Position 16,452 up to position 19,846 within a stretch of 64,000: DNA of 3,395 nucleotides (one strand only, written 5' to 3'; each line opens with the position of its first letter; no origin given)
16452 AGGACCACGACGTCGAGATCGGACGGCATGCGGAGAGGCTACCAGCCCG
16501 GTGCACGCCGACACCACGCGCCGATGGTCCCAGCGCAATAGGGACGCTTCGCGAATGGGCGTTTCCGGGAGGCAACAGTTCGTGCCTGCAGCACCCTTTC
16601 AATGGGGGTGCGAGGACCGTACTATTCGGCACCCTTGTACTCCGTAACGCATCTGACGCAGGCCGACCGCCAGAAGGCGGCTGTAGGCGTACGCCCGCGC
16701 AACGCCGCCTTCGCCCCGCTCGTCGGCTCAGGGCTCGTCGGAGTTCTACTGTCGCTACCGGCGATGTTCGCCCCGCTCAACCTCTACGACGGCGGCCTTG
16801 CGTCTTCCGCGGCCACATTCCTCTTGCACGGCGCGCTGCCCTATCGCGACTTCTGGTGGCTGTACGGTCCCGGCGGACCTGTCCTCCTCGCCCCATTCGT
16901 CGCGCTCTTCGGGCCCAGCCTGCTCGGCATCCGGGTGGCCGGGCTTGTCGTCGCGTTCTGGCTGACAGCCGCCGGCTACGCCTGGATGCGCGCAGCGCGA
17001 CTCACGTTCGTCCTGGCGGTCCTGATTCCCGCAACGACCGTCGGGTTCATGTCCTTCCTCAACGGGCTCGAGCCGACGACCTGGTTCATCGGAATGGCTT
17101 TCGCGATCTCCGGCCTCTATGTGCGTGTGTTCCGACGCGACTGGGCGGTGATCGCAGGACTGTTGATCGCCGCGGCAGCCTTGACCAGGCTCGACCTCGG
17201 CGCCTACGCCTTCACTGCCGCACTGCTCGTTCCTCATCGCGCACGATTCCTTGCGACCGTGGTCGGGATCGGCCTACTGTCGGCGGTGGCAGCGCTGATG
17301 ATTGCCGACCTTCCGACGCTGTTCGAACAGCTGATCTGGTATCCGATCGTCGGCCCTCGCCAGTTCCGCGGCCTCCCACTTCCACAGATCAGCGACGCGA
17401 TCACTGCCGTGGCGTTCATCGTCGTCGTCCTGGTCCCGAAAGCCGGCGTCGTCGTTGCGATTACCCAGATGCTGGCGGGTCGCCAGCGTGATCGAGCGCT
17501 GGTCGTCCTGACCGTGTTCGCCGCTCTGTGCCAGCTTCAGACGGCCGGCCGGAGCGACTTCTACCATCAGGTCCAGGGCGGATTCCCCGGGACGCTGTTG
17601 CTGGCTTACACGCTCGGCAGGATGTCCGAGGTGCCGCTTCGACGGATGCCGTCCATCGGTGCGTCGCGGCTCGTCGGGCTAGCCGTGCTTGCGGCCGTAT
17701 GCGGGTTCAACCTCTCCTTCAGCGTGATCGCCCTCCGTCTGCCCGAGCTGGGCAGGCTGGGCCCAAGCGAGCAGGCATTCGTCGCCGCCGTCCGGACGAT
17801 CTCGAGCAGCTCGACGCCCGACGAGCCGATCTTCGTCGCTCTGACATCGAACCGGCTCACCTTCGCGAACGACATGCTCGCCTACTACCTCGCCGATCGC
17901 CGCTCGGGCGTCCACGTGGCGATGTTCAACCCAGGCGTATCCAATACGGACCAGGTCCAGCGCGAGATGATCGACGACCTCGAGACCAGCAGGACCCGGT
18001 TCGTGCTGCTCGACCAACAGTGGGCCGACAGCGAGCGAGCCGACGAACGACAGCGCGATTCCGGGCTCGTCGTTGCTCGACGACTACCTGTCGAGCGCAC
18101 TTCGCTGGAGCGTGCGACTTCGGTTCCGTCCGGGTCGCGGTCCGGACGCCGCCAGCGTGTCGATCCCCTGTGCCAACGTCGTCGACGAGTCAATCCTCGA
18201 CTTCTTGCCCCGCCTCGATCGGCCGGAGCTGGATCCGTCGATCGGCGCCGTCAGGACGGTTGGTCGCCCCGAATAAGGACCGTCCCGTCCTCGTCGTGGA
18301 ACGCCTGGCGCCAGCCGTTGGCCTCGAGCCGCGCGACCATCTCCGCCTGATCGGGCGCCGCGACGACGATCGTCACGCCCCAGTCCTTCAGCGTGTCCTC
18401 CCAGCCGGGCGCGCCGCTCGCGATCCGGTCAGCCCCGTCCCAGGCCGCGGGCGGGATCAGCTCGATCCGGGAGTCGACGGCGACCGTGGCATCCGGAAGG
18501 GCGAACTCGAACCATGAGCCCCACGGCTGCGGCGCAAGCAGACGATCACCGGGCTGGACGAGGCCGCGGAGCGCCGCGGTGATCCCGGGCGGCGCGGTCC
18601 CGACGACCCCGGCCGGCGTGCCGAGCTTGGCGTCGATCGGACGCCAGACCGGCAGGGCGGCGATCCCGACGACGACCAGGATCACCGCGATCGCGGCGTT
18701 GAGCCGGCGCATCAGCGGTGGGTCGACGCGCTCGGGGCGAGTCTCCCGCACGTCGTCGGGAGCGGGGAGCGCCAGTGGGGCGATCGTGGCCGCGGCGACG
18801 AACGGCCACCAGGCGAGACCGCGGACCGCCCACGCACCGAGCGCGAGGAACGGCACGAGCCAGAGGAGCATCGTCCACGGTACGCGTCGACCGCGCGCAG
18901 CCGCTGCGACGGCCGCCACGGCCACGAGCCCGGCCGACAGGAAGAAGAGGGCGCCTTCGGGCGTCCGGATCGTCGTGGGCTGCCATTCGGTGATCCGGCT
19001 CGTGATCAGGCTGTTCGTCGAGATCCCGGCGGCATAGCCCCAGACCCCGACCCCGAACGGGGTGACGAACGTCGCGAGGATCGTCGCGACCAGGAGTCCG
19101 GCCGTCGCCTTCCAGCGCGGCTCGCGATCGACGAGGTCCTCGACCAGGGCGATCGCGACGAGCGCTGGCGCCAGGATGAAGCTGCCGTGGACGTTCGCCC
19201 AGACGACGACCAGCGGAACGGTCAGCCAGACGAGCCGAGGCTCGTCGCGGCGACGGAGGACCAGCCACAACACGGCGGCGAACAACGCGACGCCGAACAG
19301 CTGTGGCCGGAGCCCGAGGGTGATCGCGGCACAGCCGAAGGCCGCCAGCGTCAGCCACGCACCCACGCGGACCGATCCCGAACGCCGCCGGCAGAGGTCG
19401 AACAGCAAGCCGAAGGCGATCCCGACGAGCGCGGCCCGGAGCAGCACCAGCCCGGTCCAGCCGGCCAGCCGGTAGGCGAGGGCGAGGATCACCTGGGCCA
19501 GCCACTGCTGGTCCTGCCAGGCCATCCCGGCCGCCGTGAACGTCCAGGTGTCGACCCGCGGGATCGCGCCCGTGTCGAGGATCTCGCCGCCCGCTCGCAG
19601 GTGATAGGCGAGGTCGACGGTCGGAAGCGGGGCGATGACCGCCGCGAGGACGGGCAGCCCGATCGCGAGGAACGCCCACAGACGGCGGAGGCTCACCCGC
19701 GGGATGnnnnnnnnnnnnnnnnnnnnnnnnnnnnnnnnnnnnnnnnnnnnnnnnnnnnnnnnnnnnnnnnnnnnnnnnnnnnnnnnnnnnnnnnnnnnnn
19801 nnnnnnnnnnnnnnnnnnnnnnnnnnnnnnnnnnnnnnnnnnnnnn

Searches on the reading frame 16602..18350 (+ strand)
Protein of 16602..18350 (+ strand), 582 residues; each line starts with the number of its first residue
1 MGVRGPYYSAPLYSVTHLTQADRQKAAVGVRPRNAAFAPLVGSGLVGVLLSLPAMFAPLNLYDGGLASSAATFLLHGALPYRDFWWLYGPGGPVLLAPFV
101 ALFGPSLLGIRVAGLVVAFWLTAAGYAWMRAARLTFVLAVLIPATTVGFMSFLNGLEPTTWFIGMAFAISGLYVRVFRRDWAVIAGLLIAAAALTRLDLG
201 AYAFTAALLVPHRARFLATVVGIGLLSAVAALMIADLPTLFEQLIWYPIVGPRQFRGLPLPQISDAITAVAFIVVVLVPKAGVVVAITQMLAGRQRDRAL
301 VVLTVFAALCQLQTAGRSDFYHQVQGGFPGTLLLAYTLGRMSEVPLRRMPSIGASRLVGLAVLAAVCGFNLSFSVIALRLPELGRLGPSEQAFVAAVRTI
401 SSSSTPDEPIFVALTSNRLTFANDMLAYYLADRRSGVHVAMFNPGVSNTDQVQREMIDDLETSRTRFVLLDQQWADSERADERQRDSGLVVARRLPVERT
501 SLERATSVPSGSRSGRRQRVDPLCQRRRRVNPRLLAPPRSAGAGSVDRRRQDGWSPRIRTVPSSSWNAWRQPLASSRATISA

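Call 9: search_protein_families(library=pfam, proteins=[window:16602-18350:+], max_evalue=0.01)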
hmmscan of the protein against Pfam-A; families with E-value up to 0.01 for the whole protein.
window:16602-18350:+ (582 aa): 0 families

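Call 21: search_protein_families(library=ncbifam, proteins=[window:16602-18350:+], max_evalue=0.1)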
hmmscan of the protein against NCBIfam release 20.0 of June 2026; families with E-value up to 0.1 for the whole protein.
window:16602-18350:+ (582 aa): 0 families

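Call 57: search_protein_families(library=pfam, proteins=[window:16602-18350:+], max_evalue=1)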
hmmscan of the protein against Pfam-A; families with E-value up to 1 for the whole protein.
window:16602-18350:+ (582 aa): 0 families

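Call 58: find_homologous_proteins(query=window:16602-18350:+, max_evalue=0.001)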
Query window:16602-18350:+ (582 aa): 56 proteins with E <= 0.001 among 8000 candidates.
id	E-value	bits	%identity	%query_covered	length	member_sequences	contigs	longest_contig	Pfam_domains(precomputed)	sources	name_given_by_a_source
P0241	0.0e+0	1267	100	100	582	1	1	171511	-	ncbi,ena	-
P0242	3.9e-222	757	81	75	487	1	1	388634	-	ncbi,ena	-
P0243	1.4e-185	636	64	80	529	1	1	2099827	-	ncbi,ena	-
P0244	1.2e-129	452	52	77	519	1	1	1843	-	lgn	-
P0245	8.9e-110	386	47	75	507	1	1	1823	-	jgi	jgi:hypothetical protein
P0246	1.0e-108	383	47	74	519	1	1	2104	-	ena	-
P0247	3.0e-108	381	47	76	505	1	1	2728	-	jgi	jgi:hypothetical protein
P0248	9.7e-108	379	43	76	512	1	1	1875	-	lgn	-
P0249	1.3e-105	372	44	80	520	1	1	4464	-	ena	-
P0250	2.3e-103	365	42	78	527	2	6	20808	-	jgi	jgi:hypothetical protein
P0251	2.6e-103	365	45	75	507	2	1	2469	-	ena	-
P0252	3.0e-103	365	45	77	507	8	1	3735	-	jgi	jgi:hypothetical protein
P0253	5.9e-103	364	43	76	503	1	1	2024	-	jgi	jgi:hypothetical protein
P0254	6.4e-103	363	46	74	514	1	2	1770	-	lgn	-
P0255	7.1e-103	363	44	77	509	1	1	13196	-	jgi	jgi:hypothetical protein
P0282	2.4e-62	229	35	79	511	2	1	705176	PF13231.13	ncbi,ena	-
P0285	1.4e-60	224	36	75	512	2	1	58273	PF13231.13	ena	-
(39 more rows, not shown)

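Call 61: search_solved_structures(query=A6, max_evalue=10)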
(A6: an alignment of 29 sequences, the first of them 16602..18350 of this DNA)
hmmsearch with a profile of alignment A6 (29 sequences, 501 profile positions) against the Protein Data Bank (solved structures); distinct sequences matched with E-value up to 10: 0.

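Call 62: search_protein_families(library=pfam, alignment_id=A6, max_evalue=0.01)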
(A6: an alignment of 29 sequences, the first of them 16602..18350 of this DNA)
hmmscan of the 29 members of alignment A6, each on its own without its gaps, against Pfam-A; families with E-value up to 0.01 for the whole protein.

A. member 1, window:16602-18350:+ (582 aa): 0 families

B. families by the number of members that match (of 29 scanned): 3 families
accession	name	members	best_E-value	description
PF13231.12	PMT_2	12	9.7e-08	Dolichyl-phosphate-mannose-protein mannosyltransferase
PF04971.17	Phage_holin_2_1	1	0.00084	Bacteriophage P21 holin S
PF23820.1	DUF7190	1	0.0069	Family of unknown function (DUF7190)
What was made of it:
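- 16602..18350 (+): Divergent PMT_2-like GT-C; the true start is probably later, because homologues are about 490-530 aa. Twelve of 29 family members hit PMT_2 (call 62).
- On PMT_2 (PF13231; ArnT/PMT-like GT-C, CAZy GT39/GT83 type): For 16602-18350 the match is at family level only: 12 of 29 members (call 62).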

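Call 89: find_encoding_contigs(protein=P0242, flank=10000, max_places=2)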
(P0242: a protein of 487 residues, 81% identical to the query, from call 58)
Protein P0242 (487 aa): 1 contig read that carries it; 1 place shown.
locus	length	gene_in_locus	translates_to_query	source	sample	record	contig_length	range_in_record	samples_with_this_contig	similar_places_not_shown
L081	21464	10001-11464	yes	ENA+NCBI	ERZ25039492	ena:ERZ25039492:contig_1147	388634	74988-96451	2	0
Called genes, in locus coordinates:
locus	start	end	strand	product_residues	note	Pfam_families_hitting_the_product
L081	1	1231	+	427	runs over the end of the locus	-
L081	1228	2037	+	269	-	-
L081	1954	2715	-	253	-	PF00535:Glycos_transf_2, PF13641:Glyco_tranf_2_3 (weak)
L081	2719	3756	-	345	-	PF09594:GT87 (weak)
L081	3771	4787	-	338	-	PF01073:3Beta_HSD, PF01370:Epimerase, PF02719:Polysacc_synt_2, PF04321:RmlD_sub_bind, PF05368:NmrA (weak), PF16363:GDP_Man_Dehyd, PF13460:NAD_binding_10 (weak), PF07993:NAD_binding_4 (weak)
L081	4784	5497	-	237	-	PF00535:Glycos_transf_2, PF13641:Glyco_tranf_2_3 (faint)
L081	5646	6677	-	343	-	PF09594:GT87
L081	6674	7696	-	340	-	PF01370:Epimerase, PF04321:RmlD_sub_bind (faint), PF07993:NAD_binding_4 (faint), PF13460:NAD_binding_10, PF16363:GDP_Man_Dehyd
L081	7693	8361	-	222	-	PF13489:Methyltransf_23, PF01728:FtsJ (weak), PF07021:MetW (weak), PF08242:Methyltransf_12 (weak), PF08241:Methyltransf_11 (weak)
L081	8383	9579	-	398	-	PF03721:UDPG_MGDP_dh_N, PF00984:UDPG_MGDP_dh, PF03720:UDPG_MGDP_dh_C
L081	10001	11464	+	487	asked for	-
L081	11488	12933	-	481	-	-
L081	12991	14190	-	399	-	PF13439:Glyco_transf_4, PF13579:Glyco_trans_4_4, PF20706:GT4-conflict, PF00534:Glycos_transf_1, PF13692:Glyco_trans_1_4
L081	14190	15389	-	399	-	PF07395:Mig-14, PF13480:Acetyltransf_6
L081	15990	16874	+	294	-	PF09594:GT87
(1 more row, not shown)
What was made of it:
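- Checked: The 699-aa ORF at 22259 is an over-extended GT87 of about 294 aa (call 89).
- The six window-frameshifted genes that have a called counterpart in the sister MAG are intact there (call 89).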

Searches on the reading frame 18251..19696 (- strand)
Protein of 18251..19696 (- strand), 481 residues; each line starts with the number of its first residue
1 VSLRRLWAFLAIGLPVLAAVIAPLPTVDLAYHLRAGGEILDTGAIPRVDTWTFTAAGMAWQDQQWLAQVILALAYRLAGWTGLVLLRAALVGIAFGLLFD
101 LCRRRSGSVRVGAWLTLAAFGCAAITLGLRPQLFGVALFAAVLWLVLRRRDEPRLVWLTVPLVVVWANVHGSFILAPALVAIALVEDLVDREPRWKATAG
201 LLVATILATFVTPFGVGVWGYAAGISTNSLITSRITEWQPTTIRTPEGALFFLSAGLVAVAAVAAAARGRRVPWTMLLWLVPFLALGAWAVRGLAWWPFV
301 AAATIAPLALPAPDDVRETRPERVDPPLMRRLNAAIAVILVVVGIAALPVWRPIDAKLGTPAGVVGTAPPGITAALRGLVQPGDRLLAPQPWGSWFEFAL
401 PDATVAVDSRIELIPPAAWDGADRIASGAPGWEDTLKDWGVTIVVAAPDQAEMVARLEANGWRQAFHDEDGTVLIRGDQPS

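Call 9: search_protein_families(library=pfam, proteins=[window:18251-19696:-], max_evalue=0.01)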
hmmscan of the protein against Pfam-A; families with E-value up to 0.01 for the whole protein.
window:18251-19696:- (481 aa): 0 families

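Call 21: search_protein_families(library=ncbifam, proteins=[window:18251-19696:-], max_evalue=0.1)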
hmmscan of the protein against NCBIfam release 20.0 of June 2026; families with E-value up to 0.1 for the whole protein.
window:18251-19696:- (481 aa): 0 families

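Call 30: search_solved_structures(query=A2, max_evalue=10, show_alignments=1)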
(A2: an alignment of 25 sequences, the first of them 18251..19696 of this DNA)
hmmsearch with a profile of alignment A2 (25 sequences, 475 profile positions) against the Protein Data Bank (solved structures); distinct sequences matched with E-value up to 10: 0.

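Call 38: find_homologous_proteins(query=window:18251-19696:-, max_evalue=0.00001)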
Query window:18251-19696:- (481 aa): 1275 proteins with E <= 0.00001 among 8000 candidates; the best 120 are listed.
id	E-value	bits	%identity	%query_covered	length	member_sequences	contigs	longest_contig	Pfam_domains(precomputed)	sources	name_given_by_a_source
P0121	0.0e+0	1039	100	100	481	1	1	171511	-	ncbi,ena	-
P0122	5.4e-279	944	90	100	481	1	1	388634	-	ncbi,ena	-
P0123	3.0e-235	800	78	99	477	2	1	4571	-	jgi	jgi:hypothetical protein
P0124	1.1e-234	798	77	99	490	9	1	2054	-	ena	-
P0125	6.1e-232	789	77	99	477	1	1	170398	-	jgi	jgi:hypothetical protein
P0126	1.0e-216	739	73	99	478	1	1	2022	-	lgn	-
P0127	9.5e-212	722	71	99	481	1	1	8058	-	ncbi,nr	ncbi:MAG TPA: hypothetical protein VFY18_04300 [Candidatus Limnocylindrales bacterium]|nr:hypothetic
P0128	5.8e-209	713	71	99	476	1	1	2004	-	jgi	jgi:hypothetical protein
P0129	2.1e-208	711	68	100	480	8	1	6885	-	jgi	jgi:hypothetical protein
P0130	3.7e-208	710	71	99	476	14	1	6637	-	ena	-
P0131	6.8e-207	706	70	99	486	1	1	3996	-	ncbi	-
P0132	7.4e-207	706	68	99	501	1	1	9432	-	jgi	jgi:hypothetical protein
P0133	1.2e-206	705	68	100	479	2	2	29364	-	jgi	jgi:hypothetical protein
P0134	2.5e-206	704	69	100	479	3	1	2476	-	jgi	jgi:hypothetical protein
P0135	3.6e-206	704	70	99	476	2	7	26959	-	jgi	jgi:hypothetical protein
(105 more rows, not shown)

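Call 49: predict_structure(alignment_id=A5)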
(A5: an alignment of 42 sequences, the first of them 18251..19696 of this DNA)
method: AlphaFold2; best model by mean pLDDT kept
length: 481 residues; sequences in the alignment: 42
mean_pLDDT: 91.9   pTM: 0.91
mean pLDDT of the five models: 91.9, 91.0, 89.3, 88.0, 87.5
residues with pLDDT >= 90: 357; 70-90: 116; 50-70: 8; < 50: 0
segments of 3 or more residues with pLDDT < 50: none
pLDDT, mean of each block of 10 residues (from residue 1): 95 97 88 93 91 86 91 97 97 98 96 97 86 95 97 97 96 94 97 96 97 89 78 76 91 96 94 94 92 88 95 68 87 97 97 94 91 96 92 90 85 82 93 94 96 96 97 88 54
secondary structure, 60 per line:
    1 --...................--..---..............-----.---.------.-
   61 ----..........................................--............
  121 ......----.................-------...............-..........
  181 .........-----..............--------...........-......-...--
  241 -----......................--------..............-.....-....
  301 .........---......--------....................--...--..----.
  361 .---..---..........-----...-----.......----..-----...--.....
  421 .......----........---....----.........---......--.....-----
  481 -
elements in order: H3-21 H29-42 H65-106 H109-126 H131-147 H155-169 H171-189 H195-208 H217-227 H229-234 H246-267 H276-289 H291-295 H297-309 H313-318 H327-346 H370-379 E385-387 H393-399 H416-427 H432-439 E443-446 H451-459 E463-468 E471-475
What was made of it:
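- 18251..19696 (-): Orphan GT-C family with a C-terminal soluble domain. The AF2 model has pLDDT 91.9 (call 49).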

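Call 52: fold_search(model_id=the predicted structure, library=pdb)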
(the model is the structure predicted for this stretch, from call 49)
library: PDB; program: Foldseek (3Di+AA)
matches with E <= 10: 206; with E <= 0.001: 19
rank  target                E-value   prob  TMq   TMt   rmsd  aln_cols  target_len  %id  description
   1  8age_A                1.4e-06  1.00  0.60  0.46  11.0       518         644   12  Structure of yeast oligosaccharylransferase complex with acceptor peptide bound (released 2022-12-07)
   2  6c26_A                4.1e-06  1.00  0.57  0.44  12.4       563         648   11  The Cryo-EM structure of a eukaryotic oligosaccharyl transferase complex (released 2018-01-31)
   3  6s7t_A                6.3e-06  1.00  0.57  0.41   9.3       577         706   10  Cryo-EM structure of human oligosaccharyltransferase complex OST-B (released 2019-12-18)
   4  8b6l_I                6.3e-06  1.00  0.61  0.45  10.8       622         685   11  Subtomogram average of the human Sec61-TRAP-OSTA-translocon (released 2022-12-07)
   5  8agb_A                7.2e-06  1.00  0.56  0.44  12.0       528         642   11  Structure of yeast oligosaccharylransferase complex with lipid-linked oligosaccharide bound (released 2022-12-07)
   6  7oci_F                9.2e-06  1.00  0.59  0.46  12.0       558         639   10  Cryo-EM structure of yeast Ost6p containing oligosaccharyltransferase complex (released 2022-02-16)
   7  6ezn_F                1.0e-05  1.00  0.58  0.45  11.0       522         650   10  Cryo-EM structure of the yeast oligosaccharyltransferase (OST) complex (released 2018-01-17)
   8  7zlg_A                1.2e-05  1.00  0.55  0.42  11.2       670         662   10  Cryo-EM structure of C-mannosyltransferase CeDPY19, in complex with acceptor peptide and bound to CMT2-Fab and anti-Fa (released 2023-01-11)
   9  6ftg_5                1.5e-05  1.00  0.57  0.45  10.3       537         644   13  Subtomogram average of OST-containing ribosome-translocon complexes from canine rough microsomal membranes (released 2018-03-21)
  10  8agc_A                1.7e-05  1.00  0.57  0.41  15.2       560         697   11  Structure of yeast oligosaccharylransferase complex with lipid-linked oligosaccharide and non-acceptor peptide bound (released 2022-12-07)
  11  8pn9_A                2.7e-05  1.00  0.62  0.47   8.4       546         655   11  Structure of human oligosaccharyltransferase OST-A complex bound to NGI-1 (released 2024-05-08)
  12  7e9s_A                3.7e-05  1.00  0.42  0.26  14.8       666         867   13  Archaeal oligosaccharyltransferase AglB from Archaeoglobus fulgidus in complex with an inhibitory peptide and a dolich (released 2021-09-08)
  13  7zli_A                4.2e-05  1.00  0.54  0.41  11.2       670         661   10  Cryo-EM structure of C-mannosyltransferase CeDPY19, in complex with Dol25-P-Man and bound to CMT2-Fab and anti-Fab nan (released 2023-01-11)
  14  5ezm                  5.7e-05  1.00  0.51  0.47  13.5       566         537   16  Crystal Structure of ArnT from Cupriavidus metallidurans in the apo state (released 2016-02-17)
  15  6s7o_A                5.9e-05  1.00  0.55  0.42   9.4       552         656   10  Cryo-EM structure of human oligosaccharyltransferase complex OST-A (released 2019-12-18)
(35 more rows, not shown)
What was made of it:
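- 18251..19696 (-): Foldseek matches STT3 at 1.4e-6 (TM-score 0.6), and also DPY19, ArnT, AftD, PglB and AftA (call 52).
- On GT-C fold superfamily, for the two orphan families: 18251-19696: pLDDT 91.9, with 19 PDB matches at E of 1e-3 or better, all GT-C (STT3 at 1.4e-6, TM-score 0.6) (calls 49, 52).
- The best structural matches of 18251-19696 are protein-modifying GT-Cs: STT3, DPY19, AglB and PglB (call 52).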

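Call 57: search_protein_families(library=pfam, proteins=[window:18251-19696:-], max_evalue=1)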
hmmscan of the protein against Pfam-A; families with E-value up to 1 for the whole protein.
window:18251-19696:- (481 aa): 1 family
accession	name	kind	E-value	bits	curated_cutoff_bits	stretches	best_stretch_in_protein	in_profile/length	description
PF09578.15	Spore_YabQ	-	0.33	11.6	27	1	86-117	2-33/79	Spore cortex protein YabQ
